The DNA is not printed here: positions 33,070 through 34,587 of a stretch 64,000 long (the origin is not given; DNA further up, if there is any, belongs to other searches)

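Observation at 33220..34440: Flagellar regulatory kinase has Glu in place of the phospho-accepting His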

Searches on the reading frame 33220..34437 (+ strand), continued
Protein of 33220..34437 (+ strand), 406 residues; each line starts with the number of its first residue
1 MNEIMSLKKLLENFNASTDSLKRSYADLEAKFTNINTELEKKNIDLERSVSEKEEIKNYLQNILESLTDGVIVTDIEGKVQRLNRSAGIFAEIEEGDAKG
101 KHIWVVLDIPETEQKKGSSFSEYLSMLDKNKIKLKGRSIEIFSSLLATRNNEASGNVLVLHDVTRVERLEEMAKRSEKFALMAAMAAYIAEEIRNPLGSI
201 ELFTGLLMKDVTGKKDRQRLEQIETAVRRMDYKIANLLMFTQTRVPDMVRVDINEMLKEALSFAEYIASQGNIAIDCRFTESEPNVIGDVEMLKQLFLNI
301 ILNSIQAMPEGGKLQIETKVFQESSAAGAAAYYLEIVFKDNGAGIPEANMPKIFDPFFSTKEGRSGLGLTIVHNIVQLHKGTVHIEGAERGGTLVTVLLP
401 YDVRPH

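Call 6: search_solved_structures(query=window:33220-34437:+, show_alignments=3)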
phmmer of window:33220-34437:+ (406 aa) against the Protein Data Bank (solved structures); distinct sequences matched with E-value up to 0.001: 62 (the best 60 are shown).
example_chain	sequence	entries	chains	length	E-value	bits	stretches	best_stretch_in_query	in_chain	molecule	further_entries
9jfj_A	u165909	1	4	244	4e-28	101.8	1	168-403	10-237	Sensor histidine kinase ZraS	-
3a0r_A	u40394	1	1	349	4.5e-28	101.6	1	54-394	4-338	Sensor protein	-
3d36_A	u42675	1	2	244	2.1e-21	79.7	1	172-403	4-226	Sporulation kinase B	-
9p6i_A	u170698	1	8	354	2.7e-19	72.7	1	151-402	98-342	histidine kinase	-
8vc9_A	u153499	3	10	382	6.9e-18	68.1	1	168-388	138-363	Leptospira virulence regulator B (LvrB) | histidine kinase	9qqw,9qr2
4i5s_A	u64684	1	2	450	1e-17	67.6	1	18-402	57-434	Putative histidine kinase CovS; VicK-like protein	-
5idj_A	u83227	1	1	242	2.3e-15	59.8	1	176-400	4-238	Histidine kinase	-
4biz_A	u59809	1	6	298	4.2e-15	59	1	184-401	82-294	SENSOR PROTEIN CPXA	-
1r62_A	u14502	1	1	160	8.4e-15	58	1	271-400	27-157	Nitrogen regulation protein NR(II)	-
4biu_A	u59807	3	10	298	2e-14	56.7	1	184-401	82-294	SENSOR PROTEIN CPXA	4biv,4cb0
4biw_A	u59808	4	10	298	2.4e-14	56.5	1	185-401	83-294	SENSOR PROTEIN CPXA | Sensor histidine kinase CpxA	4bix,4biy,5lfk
4gcz_A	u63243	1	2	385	2.6e-13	53.1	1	165-400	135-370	Blue-light photoreceptor, Sensor protein fixL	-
8a3u_A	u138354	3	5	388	3.2e-13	52.8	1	165-400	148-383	Putative Sensory box protein,Sensor protein FixL | Putative Sensory box protein,Putative Sensory box protein,Sensor protein FixL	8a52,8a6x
8a7f_A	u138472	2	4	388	3.2e-13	52.8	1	165-400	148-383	Putative Sensory box protein,Sensor protein FixL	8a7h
9qq6_A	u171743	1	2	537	8.3e-13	51.4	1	247-402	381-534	histidine kinase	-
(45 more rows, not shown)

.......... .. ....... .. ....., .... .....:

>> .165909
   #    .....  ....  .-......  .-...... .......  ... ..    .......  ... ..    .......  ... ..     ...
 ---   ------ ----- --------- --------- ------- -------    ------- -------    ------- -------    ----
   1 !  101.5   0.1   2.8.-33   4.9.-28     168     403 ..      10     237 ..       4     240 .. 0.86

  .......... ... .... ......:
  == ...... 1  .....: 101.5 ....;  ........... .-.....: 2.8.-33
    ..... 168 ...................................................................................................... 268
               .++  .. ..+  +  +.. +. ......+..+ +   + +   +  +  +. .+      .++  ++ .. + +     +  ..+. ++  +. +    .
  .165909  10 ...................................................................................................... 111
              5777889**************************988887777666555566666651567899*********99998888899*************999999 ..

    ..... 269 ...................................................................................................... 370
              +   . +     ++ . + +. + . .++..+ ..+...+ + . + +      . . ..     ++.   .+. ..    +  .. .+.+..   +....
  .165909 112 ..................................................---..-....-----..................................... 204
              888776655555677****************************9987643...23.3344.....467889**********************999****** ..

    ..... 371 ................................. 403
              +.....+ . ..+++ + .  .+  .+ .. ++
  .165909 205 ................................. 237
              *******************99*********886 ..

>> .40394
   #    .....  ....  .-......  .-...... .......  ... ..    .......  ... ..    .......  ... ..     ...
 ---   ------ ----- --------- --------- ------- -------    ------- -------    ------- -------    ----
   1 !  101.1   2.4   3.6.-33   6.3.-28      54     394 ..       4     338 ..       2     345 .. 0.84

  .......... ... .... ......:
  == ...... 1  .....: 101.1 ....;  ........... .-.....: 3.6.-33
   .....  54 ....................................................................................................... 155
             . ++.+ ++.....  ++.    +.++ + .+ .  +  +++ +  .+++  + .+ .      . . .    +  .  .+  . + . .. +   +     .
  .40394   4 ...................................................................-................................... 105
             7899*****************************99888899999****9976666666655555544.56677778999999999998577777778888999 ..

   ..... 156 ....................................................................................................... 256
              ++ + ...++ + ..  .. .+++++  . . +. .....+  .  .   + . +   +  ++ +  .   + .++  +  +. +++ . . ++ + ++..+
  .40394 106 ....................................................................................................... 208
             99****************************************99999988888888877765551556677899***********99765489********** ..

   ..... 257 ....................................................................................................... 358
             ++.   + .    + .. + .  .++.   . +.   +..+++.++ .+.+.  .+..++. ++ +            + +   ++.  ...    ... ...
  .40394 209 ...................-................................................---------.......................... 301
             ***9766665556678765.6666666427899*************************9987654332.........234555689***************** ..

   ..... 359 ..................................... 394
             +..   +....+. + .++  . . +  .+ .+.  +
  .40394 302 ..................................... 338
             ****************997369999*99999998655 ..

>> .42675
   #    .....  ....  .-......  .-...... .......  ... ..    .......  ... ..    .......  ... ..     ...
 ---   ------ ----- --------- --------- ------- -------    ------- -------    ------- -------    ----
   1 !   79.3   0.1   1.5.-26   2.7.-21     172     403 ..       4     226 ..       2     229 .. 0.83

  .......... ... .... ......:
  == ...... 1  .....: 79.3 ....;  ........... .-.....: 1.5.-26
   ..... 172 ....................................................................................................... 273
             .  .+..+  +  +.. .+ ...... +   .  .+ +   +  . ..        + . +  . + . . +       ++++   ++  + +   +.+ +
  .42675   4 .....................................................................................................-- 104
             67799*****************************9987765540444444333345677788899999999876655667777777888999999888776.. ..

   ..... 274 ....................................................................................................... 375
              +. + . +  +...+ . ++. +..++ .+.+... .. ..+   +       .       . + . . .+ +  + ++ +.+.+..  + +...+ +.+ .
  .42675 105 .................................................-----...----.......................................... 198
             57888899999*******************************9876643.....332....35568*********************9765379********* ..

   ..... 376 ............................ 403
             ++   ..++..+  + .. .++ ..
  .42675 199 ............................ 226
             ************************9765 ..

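Call 13: find_related_loci(query=A1, collection=genome_contigs, flank=7000)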
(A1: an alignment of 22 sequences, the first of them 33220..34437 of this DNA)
Query A1 (406 aa) in genome_contigs; peptide patterns used: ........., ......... (x = any residue, [..] = any of these).
600 stretches matched a pattern (row limit reached: there are more); 589 encode a relative of the query (tblastn E <= 1e-3); the best 80 are kept; 80 distinct loci.
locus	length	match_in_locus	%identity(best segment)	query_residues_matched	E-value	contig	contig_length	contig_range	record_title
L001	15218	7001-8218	87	1-406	0e+0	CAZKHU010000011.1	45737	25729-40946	MAG TPA_asm: uncultured Syntrophus sp. isolate binchicken_co220_86 genome assembly, contig: NODE_413_length_45737_cov_8.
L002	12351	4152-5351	67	1-401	4e-178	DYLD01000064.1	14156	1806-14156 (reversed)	MAG TPA_asm: Syntrophus aciditrophicus isolate SulCav_AS07-7_52_56 SulCav_AS07_7_4265_length_14156_cov_28_404652, whole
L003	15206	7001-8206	56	1-402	7e-146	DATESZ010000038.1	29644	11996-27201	MAG TPA_asm: Syntrophales bacterium isolate SMAG_U8302 k141_1345990, whole genome shotgun sequence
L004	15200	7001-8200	51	1-400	5e-135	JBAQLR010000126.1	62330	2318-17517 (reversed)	MAG: Syntrophales bacterium isolate MFD12068_ilm_asm_bin3 k127_52613, whole genome shotgun sequence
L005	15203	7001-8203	53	1-400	6e-135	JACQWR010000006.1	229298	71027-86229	MAG: Deltaproteobacteria bacterium isolate NC_groundwater_1494_Pr4_B-0.1um_54_14 SR1-18-B1_scaffold_58064, whole genome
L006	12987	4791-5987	48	1-400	6e-125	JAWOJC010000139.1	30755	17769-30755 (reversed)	MAG: Smithellaceae bacterium isolate CWP6-1.bin.28 k191_618536, whole genome shotgun sequence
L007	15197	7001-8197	49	1-400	5e-124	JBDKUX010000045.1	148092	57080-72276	MAG: Smithella sp. isolate 8_bin.29 c_000000308971, whole genome shotgun sequence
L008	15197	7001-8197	48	1-400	2e-121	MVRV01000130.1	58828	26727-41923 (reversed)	MAG: Smithella sp. PtaU1.Bin162 A4E71_contig000130, whole genome shotgun sequence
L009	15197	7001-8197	48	1-400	2e-121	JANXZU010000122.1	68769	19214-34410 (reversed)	MAG: Syntrophaceae bacterium isolate GL140_4_metabat_43 GL140_4_k141_1477513, whole genome shotgun sequence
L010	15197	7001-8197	47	1-400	2e-121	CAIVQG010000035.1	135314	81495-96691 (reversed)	MAG: uncultured delta proteobacterium isolate AlinenLipids_bin-4002 genome assembly, contig: bin-4002:35/83, whole genom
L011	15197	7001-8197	48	1-400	3e-121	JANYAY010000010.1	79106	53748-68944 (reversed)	MAG: Deltaproteobacteria bacterium isolate GL140_5_metabat_391 GL140_5_k141_1402083, whole genome shotgun sequence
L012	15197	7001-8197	49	1-400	4e-121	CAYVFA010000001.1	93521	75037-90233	MAG TPA_asm: uncultured Smithella sp. isolate binchicken_co154_694 genome assembly, contig: NODE_179_length_93521_cov_12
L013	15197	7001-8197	48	1-400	9e-121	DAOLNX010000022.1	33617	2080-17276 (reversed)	MAG TPA_asm: Smithellaceae bacterium isolate AMR_MDS_4776 NODE_1722_length_33617_cov_6.132501, whole genome shotgun sequ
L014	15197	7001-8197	47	1-400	4e-120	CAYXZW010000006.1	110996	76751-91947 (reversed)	MAG TPA_asm: uncultured Smithella sp. isolate SRP302447_co2_126 genome assembly, contig: NODE_588_length_110996_cov_14.3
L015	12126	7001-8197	49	1-400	6e-120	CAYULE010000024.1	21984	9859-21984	MAG TPA_asm: uncultured Smithella sp. isolate binchicken_co269_68 genome assembly, contig: NODE_2120_length_21984_cov_18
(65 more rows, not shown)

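Call 18: find_encoding_contigs(protein=P0008, flank=10000, max_places=2)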
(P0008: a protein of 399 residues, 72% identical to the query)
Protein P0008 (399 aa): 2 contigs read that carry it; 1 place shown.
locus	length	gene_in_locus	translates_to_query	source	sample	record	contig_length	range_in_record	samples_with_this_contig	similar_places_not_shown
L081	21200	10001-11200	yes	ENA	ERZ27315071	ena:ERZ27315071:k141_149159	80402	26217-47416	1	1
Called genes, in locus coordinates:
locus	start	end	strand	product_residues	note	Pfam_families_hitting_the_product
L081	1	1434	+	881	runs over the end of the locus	PF27464:PlsB_N (weak), PF01553:Acyltransferase, PF19277:GPAT_C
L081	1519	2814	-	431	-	PF03952:Enolase_N, PF00113:Enolase_C, PF13378:MR_MLE_C (faint)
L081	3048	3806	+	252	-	PF01171:ATP_bind_3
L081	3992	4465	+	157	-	PF01668:SmpB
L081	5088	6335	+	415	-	PF13356:Arm-DNA-bind_3, PF22022:Phage_int_M, PF00589:Phage_integrase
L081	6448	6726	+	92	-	-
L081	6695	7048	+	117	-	PF13560:HTH_31 (weak), PF01381:HTH_3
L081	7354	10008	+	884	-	PF05036:SPOR, PF13174:TPR_6 (faint), PF00515:TPR_1 (faint), PF07719:TPR_2 (faint), PF13176:TPR_7 (faint), PF13181:TPR_8 (faint), PF13424:TPR_12 (faint), PF13428:TPR_14 (faint), +3 more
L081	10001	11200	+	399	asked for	PF00989:PAS (weak), PF00512:HisKA, PF02518:HATPase_c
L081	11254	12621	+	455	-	PF00072:Response_reg, PF00158:Sigma54_activat, PF14532:Sigma54_activ_2, PF07724:AAA_2 (weak), PF07728:AAA_5 (weak), PF25601:AAA_lid_14, PF02954:HTH_8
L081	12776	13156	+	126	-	-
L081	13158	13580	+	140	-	PF00460:Flg_bb_rod (weak), PF06429:Flg_bbr_C (weak)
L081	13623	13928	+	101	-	PF02049:FliE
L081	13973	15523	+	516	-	PF01514:YscJ_FliF, PF08345:YscJ_FliF_C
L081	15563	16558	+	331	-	PF03448:MgtE_N (faint), PF14842:FliG_N, PF14841:FliG_M, PF14842:FliG_N (weak), PF01706:FliG_C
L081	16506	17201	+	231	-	PF02108:FliH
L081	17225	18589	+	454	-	PF02874:ATP-synt_ab_N, PF00006:ATP-synt_ab, PF18269:T3SS_ATPase_C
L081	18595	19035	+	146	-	PF02050:FliJ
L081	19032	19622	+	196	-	-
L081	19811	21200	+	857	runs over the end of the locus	PF02120:Flg_hook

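Call 19: find_encoding_contigs(protein=P0007, flank=10000, max_places=2)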
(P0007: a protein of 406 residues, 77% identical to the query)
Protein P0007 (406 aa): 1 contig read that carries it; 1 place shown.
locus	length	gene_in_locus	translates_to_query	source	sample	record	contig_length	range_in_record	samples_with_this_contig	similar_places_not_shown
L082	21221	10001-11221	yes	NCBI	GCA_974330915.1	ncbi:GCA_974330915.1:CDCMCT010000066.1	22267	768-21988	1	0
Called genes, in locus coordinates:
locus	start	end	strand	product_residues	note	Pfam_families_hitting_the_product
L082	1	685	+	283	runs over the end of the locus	PF00589:Phage_integrase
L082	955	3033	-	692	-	PF00270:DEAD, PF04851:ResIII, PF22527:DEXQc_Suv3, PF00271:Helicase_C (faint), PF08148:DSHCT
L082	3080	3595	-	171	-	-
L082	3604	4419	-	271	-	PF03372:Exo_endo_phos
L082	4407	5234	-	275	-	-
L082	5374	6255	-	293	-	PF00892:EamA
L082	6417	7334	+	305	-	PF02588:YitT_membrane, PF10035:DUF2179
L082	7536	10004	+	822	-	PF05036:SPOR, PF00515:TPR_1 (faint), PF07719:TPR_2 (faint), PF13174:TPR_6 (faint), PF13176:TPR_7 (faint), PF13424:TPR_12 (faint), PF13428:TPR_14 (faint), PF13432:TPR_16 (faint), +2 more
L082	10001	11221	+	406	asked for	PF00989:PAS (weak), PF00512:HisKA, PF02518:HATPase_c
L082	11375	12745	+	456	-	PF00072:Response_reg, PF00158:Sigma54_activat, PF14532:Sigma54_activ_2, PF07728:AAA_5 (faint), PF25601:AAA_lid_14, PF02954:HTH_8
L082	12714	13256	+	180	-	PF00460:Flg_bb_rod (weak)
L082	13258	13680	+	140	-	PF00460:Flg_bb_rod (weak), PF06429:Flg_bbr_C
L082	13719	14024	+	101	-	PF02049:FliE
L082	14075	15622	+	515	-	PF01514:YscJ_FliF, PF08345:YscJ_FliF_C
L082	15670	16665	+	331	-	PF14842:FliG_N, PF14841:FliG_M, PF01706:FliG_C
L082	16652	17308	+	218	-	PF02108:FliH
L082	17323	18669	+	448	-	PF00006:ATP-synt_ab, PF18269:T3SS_ATPase_C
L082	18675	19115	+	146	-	PF02050:FliJ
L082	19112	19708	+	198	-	-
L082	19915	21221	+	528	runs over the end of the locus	?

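Call 21: find_encoding_contigs(protein=P0009, flank=3000, max_places=1)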
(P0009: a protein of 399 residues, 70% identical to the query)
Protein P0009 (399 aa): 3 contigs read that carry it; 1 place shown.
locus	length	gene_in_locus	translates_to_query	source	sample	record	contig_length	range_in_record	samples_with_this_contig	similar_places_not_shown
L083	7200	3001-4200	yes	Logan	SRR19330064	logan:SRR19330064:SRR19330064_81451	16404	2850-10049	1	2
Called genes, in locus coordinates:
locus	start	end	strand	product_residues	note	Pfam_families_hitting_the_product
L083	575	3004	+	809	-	PF05036:SPOR, PF13174:TPR_6 (faint), PF13176:TPR_7 (faint), PF13424:TPR_12 (faint), PF13428:TPR_14 (faint), PF13432:TPR_16 (faint), PF14559:TPR_19 (faint), PF00515:TPR_1 (faint), +2 more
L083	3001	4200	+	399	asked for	PF00989:PAS (weak), PF00512:HisKA, PF02518:HATPase_c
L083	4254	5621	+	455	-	PF00072:Response_reg, PF00158:Sigma54_activat, PF14532:Sigma54_activ_2, PF07724:AAA_2 (faint), PF07728:AAA_5 (weak), PF25601:AAA_lid_14, PF02954:HTH_8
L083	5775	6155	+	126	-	PF00460:Flg_bb_rod (weak)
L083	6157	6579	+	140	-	PF00460:Flg_bb_rod (weak), PF06429:Flg_bbr_C (weak)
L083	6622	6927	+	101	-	PF02049:FliE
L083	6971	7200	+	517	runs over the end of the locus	PF01514:YscJ_FliF, PF08345:YscJ_FliF_C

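Call 22: find_encoding_contigs(protein=P0006, flank=3000, max_places=1)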
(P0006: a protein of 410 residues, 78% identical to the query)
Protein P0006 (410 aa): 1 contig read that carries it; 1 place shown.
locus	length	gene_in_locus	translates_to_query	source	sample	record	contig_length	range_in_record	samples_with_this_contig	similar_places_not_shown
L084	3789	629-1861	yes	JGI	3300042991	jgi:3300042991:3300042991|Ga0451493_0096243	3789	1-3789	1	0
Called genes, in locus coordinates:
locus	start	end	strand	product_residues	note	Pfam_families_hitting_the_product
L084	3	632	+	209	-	?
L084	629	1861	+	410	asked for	PF00512:HisKA, PF02518:HATPase_c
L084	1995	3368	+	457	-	PF00072:Response_reg, PF00158:Sigma54_activat, PF14532:Sigma54_activ_2, PF07724:AAA_2 (faint), PF07728:AAA_5 (weak), PF25601:AAA_lid_14, PF02954:HTH_8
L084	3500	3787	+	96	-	?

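Call 23: find_encoding_contigs(protein=P0005, flank=3000, max_places=1)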
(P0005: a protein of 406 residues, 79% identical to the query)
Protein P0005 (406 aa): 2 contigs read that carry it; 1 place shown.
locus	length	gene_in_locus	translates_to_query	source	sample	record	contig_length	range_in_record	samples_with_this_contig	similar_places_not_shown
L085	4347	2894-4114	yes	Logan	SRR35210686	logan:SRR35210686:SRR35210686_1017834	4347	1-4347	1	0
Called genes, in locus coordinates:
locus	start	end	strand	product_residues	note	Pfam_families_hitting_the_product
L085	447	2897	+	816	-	PF05036:SPOR, PF13174:TPR_6 (faint), PF13428:TPR_14 (faint), PF13432:TPR_16 (faint), PF13525:YfiO (faint), PF14559:TPR_19 (faint), PF07719:TPR_2 (faint), PF13424:TPR_12 (weak), +3 more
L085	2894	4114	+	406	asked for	PF00989:PAS (weak), PF00512:HisKA, PF02518:HATPase_c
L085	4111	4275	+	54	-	-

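Call 24: find_encoding_contigs(protein=P0004, flank=3000, max_places=1)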
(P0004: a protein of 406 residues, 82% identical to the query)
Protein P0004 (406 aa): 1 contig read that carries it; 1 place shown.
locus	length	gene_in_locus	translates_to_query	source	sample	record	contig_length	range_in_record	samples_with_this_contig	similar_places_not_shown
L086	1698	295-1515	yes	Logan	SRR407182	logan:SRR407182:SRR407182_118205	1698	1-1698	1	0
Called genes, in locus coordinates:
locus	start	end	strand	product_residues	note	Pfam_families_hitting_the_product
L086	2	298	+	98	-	?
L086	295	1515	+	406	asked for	PF00989:PAS (weak), PF00512:HisKA, PF02518:HATPase_c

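Call 62: find_encoding_contigs(protein=P0001, flank=1000, max_places=2)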
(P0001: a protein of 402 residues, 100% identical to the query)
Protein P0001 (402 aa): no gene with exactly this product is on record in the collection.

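Call 63: list_cluster_members(proteins=[P0001, P0011, P0003])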
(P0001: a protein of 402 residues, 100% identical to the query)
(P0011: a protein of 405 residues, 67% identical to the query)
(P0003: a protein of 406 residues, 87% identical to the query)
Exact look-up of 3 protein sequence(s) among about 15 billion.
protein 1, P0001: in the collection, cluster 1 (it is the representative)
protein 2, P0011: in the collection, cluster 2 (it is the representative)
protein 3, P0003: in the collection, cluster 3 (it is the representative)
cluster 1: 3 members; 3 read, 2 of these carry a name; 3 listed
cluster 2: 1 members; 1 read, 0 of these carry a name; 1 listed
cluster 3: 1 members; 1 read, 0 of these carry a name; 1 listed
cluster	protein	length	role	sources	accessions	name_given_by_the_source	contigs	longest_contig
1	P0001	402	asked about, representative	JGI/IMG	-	nitrogen-specific signal transduction histidine kinase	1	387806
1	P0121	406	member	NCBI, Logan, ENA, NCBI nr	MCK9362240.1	MAG: ATP-binding protein [Syntrophales bacterium] | ATP-binding protein [Syntrophales bacterium]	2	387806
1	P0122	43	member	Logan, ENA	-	-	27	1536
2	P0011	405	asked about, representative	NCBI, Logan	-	-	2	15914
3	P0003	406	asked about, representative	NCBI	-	-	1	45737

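Call 64: predict_structure(alignment_id=A2)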
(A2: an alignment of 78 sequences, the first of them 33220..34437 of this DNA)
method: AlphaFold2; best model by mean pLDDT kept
length: 406 residues; sequences in the alignment: 78
mean_pLDDT: 72.2   pTM: 0.42
mean pLDDT of the five models: 72.2, 68.2, 65.7, 65.2, 62.7
residues with pLDDT >= 90: 0; 70-90: 268; 50-70: 122; < 50: 16
segments of 3 or more residues with pLDDT < 50: 355-367
pLDDT, mean of each block of 10 residues (from residue 1): 71 82 83 82 74 69 63 81 80 80 81 65 71 78 74 75 71 57 61 71 74 76 72 61 65 83 72 79 77 79 74 84 60 83 65 49 45 73 74 80 57
secondary structure, 60 per line:
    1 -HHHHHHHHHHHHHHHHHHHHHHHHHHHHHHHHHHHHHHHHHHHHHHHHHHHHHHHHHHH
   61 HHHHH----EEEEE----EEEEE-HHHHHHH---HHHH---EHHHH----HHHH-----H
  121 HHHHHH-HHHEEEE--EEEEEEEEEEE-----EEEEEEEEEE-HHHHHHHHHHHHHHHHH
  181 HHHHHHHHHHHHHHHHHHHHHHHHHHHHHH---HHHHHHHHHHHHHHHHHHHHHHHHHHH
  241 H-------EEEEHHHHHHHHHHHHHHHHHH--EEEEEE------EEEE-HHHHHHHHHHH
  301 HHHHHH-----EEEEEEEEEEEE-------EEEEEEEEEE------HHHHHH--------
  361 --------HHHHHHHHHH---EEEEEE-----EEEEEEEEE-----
elements in order: H2-65 E70-74 E79-83 H85-91 H95-98 H103-106 H111-114 H120-126 E131-134 E137-147 E153-162 H164-210 H214-241 E249-252 H253-270 E273-278 E285-288 H290-306 E312-323 E331-340 H347-352 H369-378 E382-387 E393-401
